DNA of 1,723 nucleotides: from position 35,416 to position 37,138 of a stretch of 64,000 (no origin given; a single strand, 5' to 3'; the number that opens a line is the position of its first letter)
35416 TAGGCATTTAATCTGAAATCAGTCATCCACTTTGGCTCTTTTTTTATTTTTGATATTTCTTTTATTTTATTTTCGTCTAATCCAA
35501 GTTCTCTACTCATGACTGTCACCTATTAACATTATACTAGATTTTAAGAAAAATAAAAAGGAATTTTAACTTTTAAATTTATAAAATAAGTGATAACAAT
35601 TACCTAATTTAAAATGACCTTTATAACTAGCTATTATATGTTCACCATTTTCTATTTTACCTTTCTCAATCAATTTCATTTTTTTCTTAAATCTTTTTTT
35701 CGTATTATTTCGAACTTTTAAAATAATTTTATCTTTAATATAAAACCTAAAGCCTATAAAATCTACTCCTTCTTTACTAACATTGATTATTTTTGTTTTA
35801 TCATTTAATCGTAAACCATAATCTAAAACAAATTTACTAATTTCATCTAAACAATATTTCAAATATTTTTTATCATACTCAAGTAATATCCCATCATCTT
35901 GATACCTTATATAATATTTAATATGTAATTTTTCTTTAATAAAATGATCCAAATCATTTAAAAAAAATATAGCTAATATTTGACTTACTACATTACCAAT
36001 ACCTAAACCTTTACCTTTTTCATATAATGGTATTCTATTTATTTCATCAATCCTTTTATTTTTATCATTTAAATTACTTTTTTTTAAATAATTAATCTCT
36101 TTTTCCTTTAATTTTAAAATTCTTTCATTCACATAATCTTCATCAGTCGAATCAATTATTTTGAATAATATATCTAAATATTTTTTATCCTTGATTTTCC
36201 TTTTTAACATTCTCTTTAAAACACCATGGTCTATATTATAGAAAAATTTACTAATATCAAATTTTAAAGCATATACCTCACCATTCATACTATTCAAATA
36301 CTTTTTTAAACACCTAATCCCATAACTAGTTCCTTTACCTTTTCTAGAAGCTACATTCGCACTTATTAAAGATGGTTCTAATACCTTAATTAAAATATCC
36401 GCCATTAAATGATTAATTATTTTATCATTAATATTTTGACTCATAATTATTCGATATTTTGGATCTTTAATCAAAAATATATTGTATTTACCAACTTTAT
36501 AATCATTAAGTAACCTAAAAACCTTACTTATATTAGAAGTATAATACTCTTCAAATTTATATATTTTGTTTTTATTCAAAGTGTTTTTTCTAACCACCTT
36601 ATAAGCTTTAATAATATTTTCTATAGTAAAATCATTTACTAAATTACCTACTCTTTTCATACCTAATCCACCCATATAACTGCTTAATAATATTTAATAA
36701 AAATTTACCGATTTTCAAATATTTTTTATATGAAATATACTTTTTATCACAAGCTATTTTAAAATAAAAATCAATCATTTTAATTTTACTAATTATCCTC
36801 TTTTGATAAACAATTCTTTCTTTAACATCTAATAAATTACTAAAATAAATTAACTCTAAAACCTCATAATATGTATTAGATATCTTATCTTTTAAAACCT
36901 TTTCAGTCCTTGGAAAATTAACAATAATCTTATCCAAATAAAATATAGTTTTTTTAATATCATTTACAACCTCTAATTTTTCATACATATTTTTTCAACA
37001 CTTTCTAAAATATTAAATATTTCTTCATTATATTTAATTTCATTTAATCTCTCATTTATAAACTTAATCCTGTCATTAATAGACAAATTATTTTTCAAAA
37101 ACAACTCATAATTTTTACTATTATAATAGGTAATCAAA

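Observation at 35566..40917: Complete diversity-generating retroelement with a 123-nt TR/VR pair that differs only at template adenines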

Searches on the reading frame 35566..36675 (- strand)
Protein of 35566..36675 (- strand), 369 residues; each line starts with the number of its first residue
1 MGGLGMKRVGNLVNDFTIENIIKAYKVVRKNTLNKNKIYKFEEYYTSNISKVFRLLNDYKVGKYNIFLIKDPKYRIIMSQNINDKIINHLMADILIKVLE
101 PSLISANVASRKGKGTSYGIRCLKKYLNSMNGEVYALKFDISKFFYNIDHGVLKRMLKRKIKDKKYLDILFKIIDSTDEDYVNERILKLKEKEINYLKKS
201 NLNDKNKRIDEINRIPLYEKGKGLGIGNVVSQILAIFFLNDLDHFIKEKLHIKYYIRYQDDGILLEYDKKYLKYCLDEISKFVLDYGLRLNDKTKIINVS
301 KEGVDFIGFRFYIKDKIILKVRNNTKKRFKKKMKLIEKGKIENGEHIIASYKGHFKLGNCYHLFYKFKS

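Call 4: search_protein_families(library=pfam, proteins=[window:35566-36675:-], max_evalue=0.01)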
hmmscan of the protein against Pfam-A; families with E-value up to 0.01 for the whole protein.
window:35566-36675:- (369 aa): 1 family
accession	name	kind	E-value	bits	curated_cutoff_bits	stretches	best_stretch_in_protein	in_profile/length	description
PF00078.32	RVT_1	-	5e-18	66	29.6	1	71-311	5-205/205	Reverse transcriptase (RNA-dependent DNA polymerase)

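Call 7: find_encoding_contigs(protein=window:35566-36675:-, flank=8000, max_places=10)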
Protein window:35566-36675:- (369 aa): 6 contigs read that carry it; 5 places shown.
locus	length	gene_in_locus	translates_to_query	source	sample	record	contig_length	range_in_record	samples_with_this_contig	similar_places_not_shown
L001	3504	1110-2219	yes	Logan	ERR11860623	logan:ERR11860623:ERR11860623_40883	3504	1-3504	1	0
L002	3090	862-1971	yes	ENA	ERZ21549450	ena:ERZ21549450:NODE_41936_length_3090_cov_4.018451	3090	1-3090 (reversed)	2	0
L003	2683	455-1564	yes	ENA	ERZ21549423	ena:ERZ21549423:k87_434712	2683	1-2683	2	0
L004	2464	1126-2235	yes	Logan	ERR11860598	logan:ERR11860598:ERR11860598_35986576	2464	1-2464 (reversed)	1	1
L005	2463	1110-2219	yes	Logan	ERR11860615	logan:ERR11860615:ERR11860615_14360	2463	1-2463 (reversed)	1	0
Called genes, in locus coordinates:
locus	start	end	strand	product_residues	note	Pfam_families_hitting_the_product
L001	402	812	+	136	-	-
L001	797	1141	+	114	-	PF22296:bAvd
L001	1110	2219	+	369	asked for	PF00078:RVT_1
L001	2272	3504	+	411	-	?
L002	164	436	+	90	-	PF01624:MutS_I (weak)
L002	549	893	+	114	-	PF22296:bAvd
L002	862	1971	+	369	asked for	PF00078:RVT_1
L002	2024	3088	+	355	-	?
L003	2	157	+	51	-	?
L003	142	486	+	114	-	PF22296:bAvd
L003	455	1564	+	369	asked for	PF00078:RVT_1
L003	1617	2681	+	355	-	?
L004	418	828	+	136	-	-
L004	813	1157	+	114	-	PF22296:bAvd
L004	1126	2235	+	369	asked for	PF00078:RVT_1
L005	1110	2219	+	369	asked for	PF00078:RVT_1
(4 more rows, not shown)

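Call 8: find_related_loci(query=window:35566-36675:-, collection=genome_contigs, flank=8000)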
Query window:35566-36675:- (369 aa) in genome_contigs; peptide patterns used: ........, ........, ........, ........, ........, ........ (x = any residue, [..] = any of these).
410 stretches matched a pattern; 29 encode a relative of the query (tblastn E <= 1e-3); 28 distinct loci.
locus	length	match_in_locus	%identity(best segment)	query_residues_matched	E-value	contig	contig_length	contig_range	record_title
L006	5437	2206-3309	85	1-367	0e+0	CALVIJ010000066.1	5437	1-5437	MAG: uncultured Bacilli bacterium isolate BRZ_T__bin41 genome assembly, contig: BRZ_T__NODE_24436_length_5437_cov_4.3190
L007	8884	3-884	93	76-369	4e-163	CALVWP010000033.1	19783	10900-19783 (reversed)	MAG: uncultured Bacilli bacterium isolate E40__bin28 genome assembly, contig: E40__k127_2521202, whole genome shotgun se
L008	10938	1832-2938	93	1-369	0e+0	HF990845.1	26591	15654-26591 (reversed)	Firmicutes bacterium CAG:822 genomic scaffold, scf21, whole genome shotgun sequence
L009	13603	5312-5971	91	148-367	2e-124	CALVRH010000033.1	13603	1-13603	MAG: uncultured Bacilli bacterium isolate BRZ_L__bin94 genome assembly, contig: BRZ_L__NODE_8194_length_13603_cov_46.501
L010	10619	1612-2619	57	27-360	9e-93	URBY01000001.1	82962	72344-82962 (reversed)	uncultured Tenericutes bacterium isolate UMGS855 genome assembly, contig: NODE_172_length_82962_cov_6.111161, whole geno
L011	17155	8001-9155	48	1-369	2e-92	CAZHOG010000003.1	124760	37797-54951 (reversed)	MAG TPA_asm: uncultured Muribaculaceae bacterium isolate SRP192927_co8_54 genome assembly, contig: NODE_70_length_124760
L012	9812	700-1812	44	1-363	1e-79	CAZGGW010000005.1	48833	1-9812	MAG TPA_asm: uncultured Muribaculaceae bacterium isolate SRP192927_co1_639 genome assembly, contig: NODE_993_length_4883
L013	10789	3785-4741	45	18-359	1e-65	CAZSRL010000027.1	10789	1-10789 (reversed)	MAG TPA_asm: uncultured Muribaculaceae bacterium isolate SRP192927_co4_745 genome assembly, contig: NODE_14819_length_10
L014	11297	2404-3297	46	34-334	3e-60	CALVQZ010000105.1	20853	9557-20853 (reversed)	MAG: uncultured Bacilli bacterium isolate E09__bin297 genome assembly, contig: E09__k127_8320690, whole genome shotgun s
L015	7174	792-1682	43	28-325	1e-59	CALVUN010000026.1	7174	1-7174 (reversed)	MAG: uncultured Bacilli bacterium isolate E24__bin45 genome assembly, contig: E24__k127_741744, whole genome shotgun seq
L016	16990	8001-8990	34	11-365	2e-52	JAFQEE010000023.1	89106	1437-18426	MAG: Clostridia bacterium isolate RGIG1738 Goat_Cecum-3__c314585, whole genome shotgun sequence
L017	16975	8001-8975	34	11-360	8e-52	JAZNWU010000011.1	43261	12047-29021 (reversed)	MAG: Candidatus Fimenecus sp. isolate T1900044782_TS20190248.MAGScoT_cleanbin_000028 SGB_2577_k141_2315813, whole genome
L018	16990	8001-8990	34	11-365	5e-52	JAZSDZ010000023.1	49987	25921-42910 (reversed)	MAG: Candidatus Fimenecus sp. isolate T1900044594_TS20190060.MAGScoT_cleanbin_000021 SGB_646_k141_968517, whole genome s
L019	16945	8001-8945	34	17-360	2e-51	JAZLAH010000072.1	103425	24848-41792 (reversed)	MAG: Candidatus Fimenecus sp. isolate T1900045079_TC20190073.MAGScoT_cleanbin_000018 SGB_4648_k141_1341003, whole genome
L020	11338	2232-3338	55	6-366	2e-76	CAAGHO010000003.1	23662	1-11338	MAG TPA_asm: Bacilli bacterium, isolate HGM10839, WGS project CAAGHO010000000 data, contig: SRS476276_12_k119_6828, whol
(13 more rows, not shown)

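Call 13: search_protein_families(library=ncbifam, proteins=[window:35566-36675:-], max_evalue=0.01)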
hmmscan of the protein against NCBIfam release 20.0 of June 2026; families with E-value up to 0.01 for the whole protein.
window:35566-36675:- (369 aa): 2 families
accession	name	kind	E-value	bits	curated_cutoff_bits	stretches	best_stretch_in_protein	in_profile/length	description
TIGR04416.1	group_II_RT_mat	equivalog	1.2e-27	97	300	2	218-340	174-302/353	group II intron reverse transcriptase/maturase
NF041747.1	Drt3a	equivalog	2.7e-09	36.9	200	1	130-327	107-284/412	antiviral reverse transcriptase Drt3a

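Call 14: search_protein_families(library=padloc, proteins=[window:35566-36675:-], max_evalue=0.01)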
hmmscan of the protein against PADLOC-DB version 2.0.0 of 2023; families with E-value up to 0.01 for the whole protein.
window:35566-36675:- (369 aa): 28 families (the best 25 are shown)
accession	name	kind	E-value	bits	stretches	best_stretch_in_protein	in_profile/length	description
PDLC01136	RT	-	2.3e-28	97.4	1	17-312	7-259/263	RT (reverse transcriptase)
PDLC02063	Cas1_IIIb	-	7.3e-22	75.6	2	220-335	187-304/617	-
PDLC03779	RT_UG4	-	6.7e-19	66.1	2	219-356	168-298/307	DRT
PDLC03754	RT_UG17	-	8.3e-19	65.7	1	30-334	29-290/429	DRT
PDLC03764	RT_UG26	-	1.7e-16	58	2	217-334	181-292/398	DRT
PDLC01607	RT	-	3.2e-14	51.5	1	71-310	5-160/161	"CAS-I,CAS-II,CAS-III,CAS-IV,CAS-V,CAS-VI; acquisition_associated"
PDLC03778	RT_UG39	-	4.3e-14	50.4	1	15-281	74-351/541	DRT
PDLC03768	Drt3a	-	2.3e-13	48.4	1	28-335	46-291/411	DRT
PDLC03759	RT_UG21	-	5.9e-12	43.1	1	135-310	143-277/503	DRT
PDLC03780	RT_UG5-nitrilase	-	2.2e-11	40.9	1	119-291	173-310/907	DRT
PDLC03757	Drt2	-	6.2e-11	40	1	131-342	194-417/502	DRT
PDLC03755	RT_UG18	-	6.5e-10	37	1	222-314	174-264/295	DRT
PDLC02175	Drt3a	-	7.4e-10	36.6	1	209-356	146-304/417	-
PDLC03756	RT_UG19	-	9.8e-10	36.1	2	222-340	201-316/562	DRT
PDLC03750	RT_UG13b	-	2.4e-09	34.8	1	230-338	218-325/430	DRT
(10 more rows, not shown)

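Call 18: search_solved_structures(query=window:35566-36675:-, max_evalue=0.001, show_alignments=1)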
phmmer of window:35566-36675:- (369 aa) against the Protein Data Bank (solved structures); distinct sequences matched with E-value up to 0.001: 8.
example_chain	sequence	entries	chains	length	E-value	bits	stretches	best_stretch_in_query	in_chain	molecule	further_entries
8ub7_A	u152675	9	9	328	8.3e-31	110.8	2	7-161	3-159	Reverse transcriptase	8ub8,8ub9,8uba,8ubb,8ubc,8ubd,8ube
7uim_D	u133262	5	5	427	1.3e-10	44.4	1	227-359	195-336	Group II intron reverse transcriptase/maturase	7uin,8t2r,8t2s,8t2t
5hhj_A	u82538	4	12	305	2.2e-09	40.4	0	226-313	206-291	Retron-type reverse transcriptase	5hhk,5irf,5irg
5hhl_A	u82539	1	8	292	2.3e-09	40.3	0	226-314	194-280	Retron-type reverse transcriptase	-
6ar1_A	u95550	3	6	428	4.1e-09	39.5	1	81-170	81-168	GsI-IIC RT | Trt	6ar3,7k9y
6me0_C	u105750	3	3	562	2.4e-08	37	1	220-334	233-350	Maturase reverse transcriptase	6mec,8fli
5g2x_C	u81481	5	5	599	9e-06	28.5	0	72-175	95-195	GROUP II INTRON-ENCODED PROTEIN LTRA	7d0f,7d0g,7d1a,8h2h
8bgj_A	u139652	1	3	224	9.1e-05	25.2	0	221-311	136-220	RNA-directed DNA polymerase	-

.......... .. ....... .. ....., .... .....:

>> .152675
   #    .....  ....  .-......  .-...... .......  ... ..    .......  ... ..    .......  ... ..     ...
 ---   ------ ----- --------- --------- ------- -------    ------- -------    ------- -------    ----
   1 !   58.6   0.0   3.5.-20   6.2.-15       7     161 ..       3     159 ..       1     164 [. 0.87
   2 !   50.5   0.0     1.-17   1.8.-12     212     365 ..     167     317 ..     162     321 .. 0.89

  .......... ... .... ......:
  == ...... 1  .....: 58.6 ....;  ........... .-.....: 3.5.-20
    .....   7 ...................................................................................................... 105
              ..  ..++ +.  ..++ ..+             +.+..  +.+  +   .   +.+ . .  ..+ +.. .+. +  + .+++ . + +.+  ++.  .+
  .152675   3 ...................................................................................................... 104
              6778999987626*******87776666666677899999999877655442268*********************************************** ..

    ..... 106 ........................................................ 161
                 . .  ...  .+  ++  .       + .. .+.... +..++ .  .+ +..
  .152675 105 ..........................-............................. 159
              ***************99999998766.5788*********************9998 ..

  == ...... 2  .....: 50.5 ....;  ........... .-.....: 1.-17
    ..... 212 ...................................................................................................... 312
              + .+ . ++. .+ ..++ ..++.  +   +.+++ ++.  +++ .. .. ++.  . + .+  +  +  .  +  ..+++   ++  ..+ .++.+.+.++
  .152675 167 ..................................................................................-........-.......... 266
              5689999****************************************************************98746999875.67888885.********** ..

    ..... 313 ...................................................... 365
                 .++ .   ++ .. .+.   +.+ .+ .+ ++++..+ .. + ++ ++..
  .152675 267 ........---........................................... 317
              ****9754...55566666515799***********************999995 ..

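Call 39: find_related_loci(query=window:35566-36675:-, collection=metagenome_contigs, flank=5000)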
Query window:35566-36675:- (369 aa) in metagenome_contigs; peptide patterns used: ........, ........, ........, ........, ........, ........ (x = any residue, [..] = any of these).
600 stretches matched a pattern (row limit reached: there are more); 40 encode a relative of the query (tblastn E <= 1e-3); 40 distinct loci.
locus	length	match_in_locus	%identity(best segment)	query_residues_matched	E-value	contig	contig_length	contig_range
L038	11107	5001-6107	93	1-369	0e+0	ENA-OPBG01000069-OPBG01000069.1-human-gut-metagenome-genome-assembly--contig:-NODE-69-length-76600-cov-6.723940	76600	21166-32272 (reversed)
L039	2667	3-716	64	109-363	5e-93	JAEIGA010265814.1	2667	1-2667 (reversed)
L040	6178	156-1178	56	27-365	2e-86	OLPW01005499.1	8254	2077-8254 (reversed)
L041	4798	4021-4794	53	3-250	1e-68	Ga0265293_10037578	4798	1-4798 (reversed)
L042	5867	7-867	36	48-365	2e-50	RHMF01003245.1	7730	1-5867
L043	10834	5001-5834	38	59-366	1e-48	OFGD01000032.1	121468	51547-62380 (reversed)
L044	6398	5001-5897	37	40-366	5e-48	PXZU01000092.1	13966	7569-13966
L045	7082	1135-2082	36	17-360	1e-47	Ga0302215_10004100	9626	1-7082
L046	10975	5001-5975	34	12-366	9e-46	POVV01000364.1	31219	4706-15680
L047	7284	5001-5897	35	40-366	1e-45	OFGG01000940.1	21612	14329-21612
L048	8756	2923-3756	37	59-366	7e-45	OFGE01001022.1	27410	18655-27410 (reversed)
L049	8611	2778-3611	38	59-366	5e-45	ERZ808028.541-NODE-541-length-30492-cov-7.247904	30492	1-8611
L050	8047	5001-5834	37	59-366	7e-45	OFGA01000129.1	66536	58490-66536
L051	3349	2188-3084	35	40-366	2e-44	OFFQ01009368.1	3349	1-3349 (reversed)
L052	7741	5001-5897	36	40-366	3e-44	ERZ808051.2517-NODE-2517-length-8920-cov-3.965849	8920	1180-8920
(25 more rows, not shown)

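Call 40: find_related_loci(query=window:35566-36675:-, collection=viral_contigs, flank=5000)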
Query window:35566-36675:- (369 aa) in viral_contigs; peptide patterns used: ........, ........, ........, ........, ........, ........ (x = any residue, [..] = any of these).
85 stretches matched a pattern; 32 encode a relative of the query (tblastn E <= 1e-3); 32 distinct loci.
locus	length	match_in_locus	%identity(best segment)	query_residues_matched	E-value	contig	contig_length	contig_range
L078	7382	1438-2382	36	17-360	5e-51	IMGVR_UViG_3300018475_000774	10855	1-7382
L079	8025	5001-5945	36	17-360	5e-51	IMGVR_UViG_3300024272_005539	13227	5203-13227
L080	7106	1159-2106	36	17-360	1e-47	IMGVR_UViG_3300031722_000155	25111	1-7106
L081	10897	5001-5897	35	40-366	3e-45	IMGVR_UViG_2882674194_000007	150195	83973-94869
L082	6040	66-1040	35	12-366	3e-43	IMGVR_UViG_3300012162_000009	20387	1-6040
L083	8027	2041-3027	34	17-359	2e-42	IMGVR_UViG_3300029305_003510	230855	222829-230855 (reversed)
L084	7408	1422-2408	34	17-359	2e-42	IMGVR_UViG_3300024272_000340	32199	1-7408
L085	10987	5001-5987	34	17-359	2e-42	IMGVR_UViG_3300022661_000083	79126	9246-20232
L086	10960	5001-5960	34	19-366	6e-42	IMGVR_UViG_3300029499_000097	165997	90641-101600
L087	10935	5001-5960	34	19-366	6e-42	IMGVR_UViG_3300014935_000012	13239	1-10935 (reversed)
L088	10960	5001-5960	34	19-366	6e-42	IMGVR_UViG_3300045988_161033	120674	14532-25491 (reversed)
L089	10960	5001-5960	34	19-366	6e-42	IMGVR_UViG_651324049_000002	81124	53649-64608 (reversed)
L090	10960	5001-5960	34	19-366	6e-42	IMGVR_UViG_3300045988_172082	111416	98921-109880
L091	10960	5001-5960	34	19-366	6e-42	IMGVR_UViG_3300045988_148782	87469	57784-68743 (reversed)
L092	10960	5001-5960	34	19-366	6e-42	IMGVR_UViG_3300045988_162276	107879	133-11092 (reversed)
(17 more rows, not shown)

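Call 53: find_homologous_proteins(query=L015:2337-3404:+, max_evalue=0.001)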
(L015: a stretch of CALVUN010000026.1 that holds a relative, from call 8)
Query L015:2337-3404:+ (355 aa): 2143 proteins with E <= 0.001 among 4950 candidates; the best 120 are listed.
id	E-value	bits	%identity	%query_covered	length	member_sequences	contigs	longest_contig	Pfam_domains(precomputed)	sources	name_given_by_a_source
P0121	8.6e-228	774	100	99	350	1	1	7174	-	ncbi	-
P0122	2.4e-181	621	82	93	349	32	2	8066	-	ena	-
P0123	6.0e-170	583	77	93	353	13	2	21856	-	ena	-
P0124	1.2e-167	576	77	91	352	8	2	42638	-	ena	-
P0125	1.1e-164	566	76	91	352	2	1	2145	-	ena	-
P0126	4.6e-161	554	74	91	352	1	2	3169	-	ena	-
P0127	5.2e-161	554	76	90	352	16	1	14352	-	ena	-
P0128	2.6e-159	548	75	93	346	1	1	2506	-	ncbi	-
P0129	3.8e-157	541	77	92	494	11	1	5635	-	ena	-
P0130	1.6e-155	536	73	93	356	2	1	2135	-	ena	-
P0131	2.9e-152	525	75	92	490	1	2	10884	-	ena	-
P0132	3.1e-151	522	70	91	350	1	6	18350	-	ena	-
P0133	4.5e-151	521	75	92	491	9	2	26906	-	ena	-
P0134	7.4e-149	514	70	91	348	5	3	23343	-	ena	-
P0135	4.0e-146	505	70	92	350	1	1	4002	-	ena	-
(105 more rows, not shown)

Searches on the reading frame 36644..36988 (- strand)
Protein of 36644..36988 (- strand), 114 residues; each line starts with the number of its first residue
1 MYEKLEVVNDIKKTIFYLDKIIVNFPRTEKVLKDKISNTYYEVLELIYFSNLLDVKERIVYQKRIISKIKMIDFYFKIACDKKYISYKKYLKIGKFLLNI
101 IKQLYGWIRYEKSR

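Call 4: search_protein_families(library=pfam, proteins=[window:36644-36988:-], max_evalue=0.01)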
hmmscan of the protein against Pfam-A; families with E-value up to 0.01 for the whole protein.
window:36644-36988:- (114 aa): 1 family
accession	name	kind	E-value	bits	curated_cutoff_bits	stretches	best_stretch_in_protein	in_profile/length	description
PF22296.2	bAvd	-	2.9e-08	34.6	40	1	11-110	7-106/107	bAvd-like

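Call 13: search_protein_families(library=ncbifam, proteins=[window:36644-36988:-], max_evalue=0.01)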
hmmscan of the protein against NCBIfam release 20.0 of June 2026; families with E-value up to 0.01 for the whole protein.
window:36644-36988:- (114 aa): 1 family
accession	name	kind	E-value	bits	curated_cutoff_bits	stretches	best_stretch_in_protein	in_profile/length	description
NF033474.1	DivGenRetAVD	equivalog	3.9e-12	46.4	80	1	6-109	2-104/104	diversity-generating retroelement protein Avd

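Call 14: search_protein_families(library=padloc, proteins=[window:36644-36988:-], max_evalue=0.01)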
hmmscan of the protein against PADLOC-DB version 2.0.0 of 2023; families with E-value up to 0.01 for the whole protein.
window:36644-36988:- (114 aa): 0 families

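Call 23: search_solved_structures(query=window:36644-36988:-, max_evalue=1)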
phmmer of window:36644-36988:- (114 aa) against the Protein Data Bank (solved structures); distinct sequences matched with E-value up to 1: 0.
